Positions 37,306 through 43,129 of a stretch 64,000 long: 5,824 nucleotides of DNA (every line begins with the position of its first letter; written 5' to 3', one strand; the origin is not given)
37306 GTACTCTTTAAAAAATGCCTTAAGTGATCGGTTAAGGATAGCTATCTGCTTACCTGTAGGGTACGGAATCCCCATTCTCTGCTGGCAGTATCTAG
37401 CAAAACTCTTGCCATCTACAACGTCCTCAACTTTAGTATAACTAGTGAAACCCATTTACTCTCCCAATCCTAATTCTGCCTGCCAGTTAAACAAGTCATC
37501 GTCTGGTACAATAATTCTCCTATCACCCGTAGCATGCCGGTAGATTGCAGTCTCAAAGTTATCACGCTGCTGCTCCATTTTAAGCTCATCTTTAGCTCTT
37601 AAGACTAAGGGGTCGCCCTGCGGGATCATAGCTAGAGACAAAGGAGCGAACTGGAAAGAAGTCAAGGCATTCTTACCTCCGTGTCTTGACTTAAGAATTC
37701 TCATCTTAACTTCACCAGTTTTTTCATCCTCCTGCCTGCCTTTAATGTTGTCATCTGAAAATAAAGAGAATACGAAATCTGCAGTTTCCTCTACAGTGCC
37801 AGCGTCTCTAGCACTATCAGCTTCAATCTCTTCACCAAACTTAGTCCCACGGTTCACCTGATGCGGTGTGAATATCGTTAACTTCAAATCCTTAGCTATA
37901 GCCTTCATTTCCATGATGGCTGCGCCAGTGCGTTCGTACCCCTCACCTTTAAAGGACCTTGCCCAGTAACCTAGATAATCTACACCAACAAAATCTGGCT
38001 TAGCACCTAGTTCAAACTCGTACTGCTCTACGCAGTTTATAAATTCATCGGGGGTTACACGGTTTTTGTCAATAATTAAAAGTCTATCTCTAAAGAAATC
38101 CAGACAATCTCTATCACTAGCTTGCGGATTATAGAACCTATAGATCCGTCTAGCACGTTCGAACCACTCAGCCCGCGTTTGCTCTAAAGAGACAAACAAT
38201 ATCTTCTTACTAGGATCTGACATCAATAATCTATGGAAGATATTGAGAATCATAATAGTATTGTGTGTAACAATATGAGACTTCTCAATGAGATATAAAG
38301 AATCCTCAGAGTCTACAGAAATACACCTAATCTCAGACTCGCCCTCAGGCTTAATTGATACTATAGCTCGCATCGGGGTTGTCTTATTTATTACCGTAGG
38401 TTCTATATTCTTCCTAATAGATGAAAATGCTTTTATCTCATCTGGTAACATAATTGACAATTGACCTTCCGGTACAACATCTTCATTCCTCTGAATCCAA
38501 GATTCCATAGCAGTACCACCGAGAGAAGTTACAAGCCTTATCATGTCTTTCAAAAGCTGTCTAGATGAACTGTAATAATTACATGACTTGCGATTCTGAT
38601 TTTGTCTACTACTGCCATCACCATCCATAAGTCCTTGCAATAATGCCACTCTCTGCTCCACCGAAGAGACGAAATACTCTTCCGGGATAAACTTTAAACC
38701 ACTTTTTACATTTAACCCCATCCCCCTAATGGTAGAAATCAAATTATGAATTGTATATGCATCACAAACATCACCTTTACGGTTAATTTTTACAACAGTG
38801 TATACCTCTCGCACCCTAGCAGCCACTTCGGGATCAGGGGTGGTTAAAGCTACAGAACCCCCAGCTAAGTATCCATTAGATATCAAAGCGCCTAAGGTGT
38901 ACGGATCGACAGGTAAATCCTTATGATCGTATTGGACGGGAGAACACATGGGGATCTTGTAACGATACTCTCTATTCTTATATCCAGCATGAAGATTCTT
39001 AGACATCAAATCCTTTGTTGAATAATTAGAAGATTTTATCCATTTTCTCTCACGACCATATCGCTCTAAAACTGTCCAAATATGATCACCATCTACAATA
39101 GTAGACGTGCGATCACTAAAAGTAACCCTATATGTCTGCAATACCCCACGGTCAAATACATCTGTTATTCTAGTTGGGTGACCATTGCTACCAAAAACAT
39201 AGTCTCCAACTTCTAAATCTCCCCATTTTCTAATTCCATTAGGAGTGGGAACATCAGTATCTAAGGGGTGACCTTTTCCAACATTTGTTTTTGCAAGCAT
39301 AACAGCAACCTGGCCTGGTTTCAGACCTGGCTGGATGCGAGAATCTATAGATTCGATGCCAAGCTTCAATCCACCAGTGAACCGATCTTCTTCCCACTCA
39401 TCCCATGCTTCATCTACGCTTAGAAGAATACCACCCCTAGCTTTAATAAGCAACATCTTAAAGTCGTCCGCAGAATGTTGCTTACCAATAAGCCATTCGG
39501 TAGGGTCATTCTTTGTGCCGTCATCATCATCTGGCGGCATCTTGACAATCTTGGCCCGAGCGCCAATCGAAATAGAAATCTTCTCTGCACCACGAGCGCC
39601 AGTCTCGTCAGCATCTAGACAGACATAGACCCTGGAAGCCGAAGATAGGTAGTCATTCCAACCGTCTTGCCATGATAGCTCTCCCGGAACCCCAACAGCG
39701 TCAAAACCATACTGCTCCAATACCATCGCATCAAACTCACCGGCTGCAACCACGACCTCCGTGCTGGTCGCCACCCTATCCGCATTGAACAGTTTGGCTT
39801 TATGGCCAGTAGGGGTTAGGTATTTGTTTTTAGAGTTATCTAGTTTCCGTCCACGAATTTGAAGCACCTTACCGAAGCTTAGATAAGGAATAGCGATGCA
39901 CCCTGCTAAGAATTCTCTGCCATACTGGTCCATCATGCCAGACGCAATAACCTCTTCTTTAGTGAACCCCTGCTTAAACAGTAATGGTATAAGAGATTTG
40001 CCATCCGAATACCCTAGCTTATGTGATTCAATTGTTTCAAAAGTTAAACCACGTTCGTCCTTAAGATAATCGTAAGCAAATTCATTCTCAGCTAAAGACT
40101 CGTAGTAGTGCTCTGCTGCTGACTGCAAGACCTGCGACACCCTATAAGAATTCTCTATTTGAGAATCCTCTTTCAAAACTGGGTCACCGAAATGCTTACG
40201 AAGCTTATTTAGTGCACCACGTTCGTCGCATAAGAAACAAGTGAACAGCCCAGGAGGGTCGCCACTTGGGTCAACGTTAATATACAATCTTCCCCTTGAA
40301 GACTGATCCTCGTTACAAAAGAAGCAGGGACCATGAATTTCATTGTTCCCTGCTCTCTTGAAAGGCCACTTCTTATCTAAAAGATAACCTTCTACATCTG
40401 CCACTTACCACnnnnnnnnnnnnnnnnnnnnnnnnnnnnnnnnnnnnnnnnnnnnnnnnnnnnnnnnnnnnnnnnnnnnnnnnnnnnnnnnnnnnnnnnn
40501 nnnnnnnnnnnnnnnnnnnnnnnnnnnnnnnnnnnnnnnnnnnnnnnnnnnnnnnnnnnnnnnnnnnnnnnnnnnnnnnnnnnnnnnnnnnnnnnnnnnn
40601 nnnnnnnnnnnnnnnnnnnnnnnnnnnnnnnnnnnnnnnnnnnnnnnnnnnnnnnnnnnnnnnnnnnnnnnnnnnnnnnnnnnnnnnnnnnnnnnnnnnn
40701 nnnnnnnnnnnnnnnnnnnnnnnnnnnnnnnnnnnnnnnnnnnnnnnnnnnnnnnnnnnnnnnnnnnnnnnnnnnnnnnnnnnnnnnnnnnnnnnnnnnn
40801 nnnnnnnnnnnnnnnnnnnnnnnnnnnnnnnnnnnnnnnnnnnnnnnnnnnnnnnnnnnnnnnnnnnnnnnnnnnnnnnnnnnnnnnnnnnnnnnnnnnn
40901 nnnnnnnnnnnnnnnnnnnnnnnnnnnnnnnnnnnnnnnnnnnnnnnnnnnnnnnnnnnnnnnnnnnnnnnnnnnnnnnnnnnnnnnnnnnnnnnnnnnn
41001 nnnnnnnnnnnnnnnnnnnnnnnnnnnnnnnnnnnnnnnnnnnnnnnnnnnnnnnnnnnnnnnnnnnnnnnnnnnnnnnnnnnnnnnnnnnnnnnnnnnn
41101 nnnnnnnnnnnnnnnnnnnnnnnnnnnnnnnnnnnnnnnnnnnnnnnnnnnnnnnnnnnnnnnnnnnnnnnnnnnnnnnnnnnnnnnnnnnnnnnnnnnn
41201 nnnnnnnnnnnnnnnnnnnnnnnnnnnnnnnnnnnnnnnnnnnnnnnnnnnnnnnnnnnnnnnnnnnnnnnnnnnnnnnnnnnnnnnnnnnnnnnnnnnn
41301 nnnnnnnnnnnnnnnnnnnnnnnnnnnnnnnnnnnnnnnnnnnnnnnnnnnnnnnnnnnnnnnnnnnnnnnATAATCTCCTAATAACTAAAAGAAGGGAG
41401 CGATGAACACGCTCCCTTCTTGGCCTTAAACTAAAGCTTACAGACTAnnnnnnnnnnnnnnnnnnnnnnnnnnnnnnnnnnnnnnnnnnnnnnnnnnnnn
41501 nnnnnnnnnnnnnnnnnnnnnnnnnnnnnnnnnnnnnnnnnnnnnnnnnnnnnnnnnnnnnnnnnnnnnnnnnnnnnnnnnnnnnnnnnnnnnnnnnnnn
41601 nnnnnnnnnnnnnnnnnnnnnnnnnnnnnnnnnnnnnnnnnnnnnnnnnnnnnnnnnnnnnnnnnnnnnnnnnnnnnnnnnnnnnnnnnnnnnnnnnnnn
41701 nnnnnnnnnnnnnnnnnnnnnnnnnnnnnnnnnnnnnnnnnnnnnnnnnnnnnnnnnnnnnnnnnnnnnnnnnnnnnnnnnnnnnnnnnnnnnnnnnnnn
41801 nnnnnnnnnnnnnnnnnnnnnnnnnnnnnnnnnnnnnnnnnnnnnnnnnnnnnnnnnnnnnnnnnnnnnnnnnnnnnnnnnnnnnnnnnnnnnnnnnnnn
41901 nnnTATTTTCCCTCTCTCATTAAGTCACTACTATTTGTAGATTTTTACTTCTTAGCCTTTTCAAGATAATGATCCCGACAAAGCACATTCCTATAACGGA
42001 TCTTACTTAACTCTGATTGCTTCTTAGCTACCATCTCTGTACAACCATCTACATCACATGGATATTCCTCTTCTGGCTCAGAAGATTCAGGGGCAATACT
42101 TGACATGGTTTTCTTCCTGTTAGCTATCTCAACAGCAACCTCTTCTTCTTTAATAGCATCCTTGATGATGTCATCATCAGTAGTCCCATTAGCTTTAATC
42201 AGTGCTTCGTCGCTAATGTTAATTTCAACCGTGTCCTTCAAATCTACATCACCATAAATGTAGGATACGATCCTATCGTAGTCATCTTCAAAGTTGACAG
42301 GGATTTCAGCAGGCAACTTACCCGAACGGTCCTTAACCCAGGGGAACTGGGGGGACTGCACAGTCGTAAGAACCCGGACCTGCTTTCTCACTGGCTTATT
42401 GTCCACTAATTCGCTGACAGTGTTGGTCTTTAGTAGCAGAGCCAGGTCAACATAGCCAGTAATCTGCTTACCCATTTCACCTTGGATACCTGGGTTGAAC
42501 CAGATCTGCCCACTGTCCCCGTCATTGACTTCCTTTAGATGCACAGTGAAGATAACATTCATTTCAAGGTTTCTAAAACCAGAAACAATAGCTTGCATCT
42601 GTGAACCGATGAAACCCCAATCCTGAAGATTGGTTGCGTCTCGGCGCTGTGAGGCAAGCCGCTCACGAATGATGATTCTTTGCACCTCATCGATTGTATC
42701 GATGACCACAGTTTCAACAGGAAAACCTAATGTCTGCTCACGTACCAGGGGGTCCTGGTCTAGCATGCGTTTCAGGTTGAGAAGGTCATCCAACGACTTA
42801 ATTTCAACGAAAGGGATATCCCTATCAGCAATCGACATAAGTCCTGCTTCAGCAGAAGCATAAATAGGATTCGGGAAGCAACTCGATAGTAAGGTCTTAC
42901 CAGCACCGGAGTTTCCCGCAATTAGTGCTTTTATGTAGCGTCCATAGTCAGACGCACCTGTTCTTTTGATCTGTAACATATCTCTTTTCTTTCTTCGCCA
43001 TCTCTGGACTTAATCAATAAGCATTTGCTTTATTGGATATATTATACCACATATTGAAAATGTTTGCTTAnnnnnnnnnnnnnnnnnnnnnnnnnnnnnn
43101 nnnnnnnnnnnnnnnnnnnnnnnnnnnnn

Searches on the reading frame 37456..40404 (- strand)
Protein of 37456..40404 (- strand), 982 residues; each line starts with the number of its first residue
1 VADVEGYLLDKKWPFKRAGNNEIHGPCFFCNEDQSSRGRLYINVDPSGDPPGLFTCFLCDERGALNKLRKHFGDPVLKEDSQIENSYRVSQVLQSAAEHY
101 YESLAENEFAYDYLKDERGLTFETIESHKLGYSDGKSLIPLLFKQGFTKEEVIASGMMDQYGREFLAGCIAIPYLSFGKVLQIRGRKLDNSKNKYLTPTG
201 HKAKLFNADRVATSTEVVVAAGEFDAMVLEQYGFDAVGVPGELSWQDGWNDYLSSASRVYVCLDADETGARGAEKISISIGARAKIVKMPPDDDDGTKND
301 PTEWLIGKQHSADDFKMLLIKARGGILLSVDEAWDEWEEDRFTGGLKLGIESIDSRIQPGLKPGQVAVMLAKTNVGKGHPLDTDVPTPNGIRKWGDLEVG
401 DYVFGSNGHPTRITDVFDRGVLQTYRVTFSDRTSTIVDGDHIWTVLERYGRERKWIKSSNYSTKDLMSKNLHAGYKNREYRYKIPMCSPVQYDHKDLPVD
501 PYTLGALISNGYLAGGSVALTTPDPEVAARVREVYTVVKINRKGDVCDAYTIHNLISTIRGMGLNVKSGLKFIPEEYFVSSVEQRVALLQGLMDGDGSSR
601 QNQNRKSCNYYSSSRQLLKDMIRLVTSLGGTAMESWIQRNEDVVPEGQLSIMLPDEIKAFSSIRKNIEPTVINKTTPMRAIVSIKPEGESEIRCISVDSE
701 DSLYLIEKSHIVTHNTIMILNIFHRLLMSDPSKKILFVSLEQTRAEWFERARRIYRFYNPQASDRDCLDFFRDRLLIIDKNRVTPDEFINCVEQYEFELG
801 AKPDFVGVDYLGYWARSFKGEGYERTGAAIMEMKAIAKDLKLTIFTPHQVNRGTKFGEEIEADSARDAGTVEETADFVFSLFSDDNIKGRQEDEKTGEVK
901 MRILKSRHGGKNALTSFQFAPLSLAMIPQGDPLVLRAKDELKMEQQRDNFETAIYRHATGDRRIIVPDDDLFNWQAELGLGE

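Call 43: search_protein_families(library=phrogs, proteins=[window:37456-40404:-], max_evalue=0.00001)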
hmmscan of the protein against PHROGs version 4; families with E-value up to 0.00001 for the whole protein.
window:37456-40404:- (982 aa): 12 families
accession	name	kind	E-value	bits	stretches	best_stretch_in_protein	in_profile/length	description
phrog_19299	-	head and packaging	3.3e-40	139.2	1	372-725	26-395/702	terminase large subunit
phrog_47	-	DNA, RNA and nucleotide metabolism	3.3e-35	122.9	1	14-295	42-317/947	DNA primase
phrog_36964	-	head and packaging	1.1e-29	104.1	1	367-757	81-477/890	terminase large subunit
phrog_19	-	DNA, RNA and nucleotide metabolism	1.4e-28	101.1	1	732-917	381-567/621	DnaB-like replicative helicase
phrog_239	-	DNA, RNA and nucleotide metabolism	2.8e-28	100.3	2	169-377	144-371/801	DNA primase/helicase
phrog_15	-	head and packaging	2.7e-27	96.5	1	366-610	67-319/1330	terminase large subunit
phrog_849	-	DNA, RNA and nucleotide metabolism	2.3e-21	77.2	1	87-293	128-323/435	DNA primase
phrog_50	-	DNA, RNA and nucleotide metabolism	3.2e-21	77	1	366-509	76-212/570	DnaC-like helicase loader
phrog_510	-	DNA, RNA and nucleotide metabolism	2.2e-14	54.1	1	394-601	424-629/667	DNA primase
phrog_6444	-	DNA, RNA and nucleotide metabolism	6.7e-11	42.7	1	84-275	111-321/577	DNA primase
phrog_243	-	DNA, RNA and nucleotide metabolism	1.6e-06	28.3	1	768-919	108-258/273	DnaB-like replicative helicase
phrog_6088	-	DNA, RNA and nucleotide metabolism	4.1e-06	26.5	1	209-305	182-280/772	DNA primase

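Call 96: search_protein_families(library=pfam, proteins=[window:37456-40404:-], max_evalue=0.00001)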
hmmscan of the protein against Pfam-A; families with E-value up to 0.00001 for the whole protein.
window:37456-40404:- (982 aa): 3 families
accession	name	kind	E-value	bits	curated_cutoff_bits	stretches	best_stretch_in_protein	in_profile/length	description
PF03796.21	DnaB_C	-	2.8e-10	40.5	27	1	773-912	102-240/255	DnaB-like helicase C terminal domain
PF14528.11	LAGLIDADG_3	-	3.6e-07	30.8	22.5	1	583-632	1-50/82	LAGLIDADG-like domain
PF08275.17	DNAG_N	-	1.3e-06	29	26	1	100-197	2-108/128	DNA primase catalytic core, N-terminal domain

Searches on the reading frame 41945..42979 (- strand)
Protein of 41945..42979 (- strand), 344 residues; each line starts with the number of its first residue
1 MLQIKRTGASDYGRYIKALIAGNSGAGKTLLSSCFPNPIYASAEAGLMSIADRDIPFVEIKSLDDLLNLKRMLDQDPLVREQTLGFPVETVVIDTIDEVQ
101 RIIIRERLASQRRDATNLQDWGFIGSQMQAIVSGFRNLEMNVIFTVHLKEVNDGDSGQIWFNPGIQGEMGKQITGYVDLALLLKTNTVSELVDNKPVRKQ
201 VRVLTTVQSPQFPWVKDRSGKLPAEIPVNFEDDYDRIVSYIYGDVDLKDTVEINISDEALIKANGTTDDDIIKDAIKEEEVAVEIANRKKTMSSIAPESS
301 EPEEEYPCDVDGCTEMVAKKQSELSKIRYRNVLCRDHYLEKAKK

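Call 43: search_protein_families(library=phrogs, proteins=[window:41945-42979:-], max_evalue=0.00001)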
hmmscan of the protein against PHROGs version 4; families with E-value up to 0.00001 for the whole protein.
window:41945-42979:- (344 aa): 1 family
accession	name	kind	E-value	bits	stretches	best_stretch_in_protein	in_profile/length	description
phrog_124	-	DNA, RNA and nucleotide metabolism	4e-41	142.7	1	3-314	30-321/382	Sak4-like ssDNA annealing protein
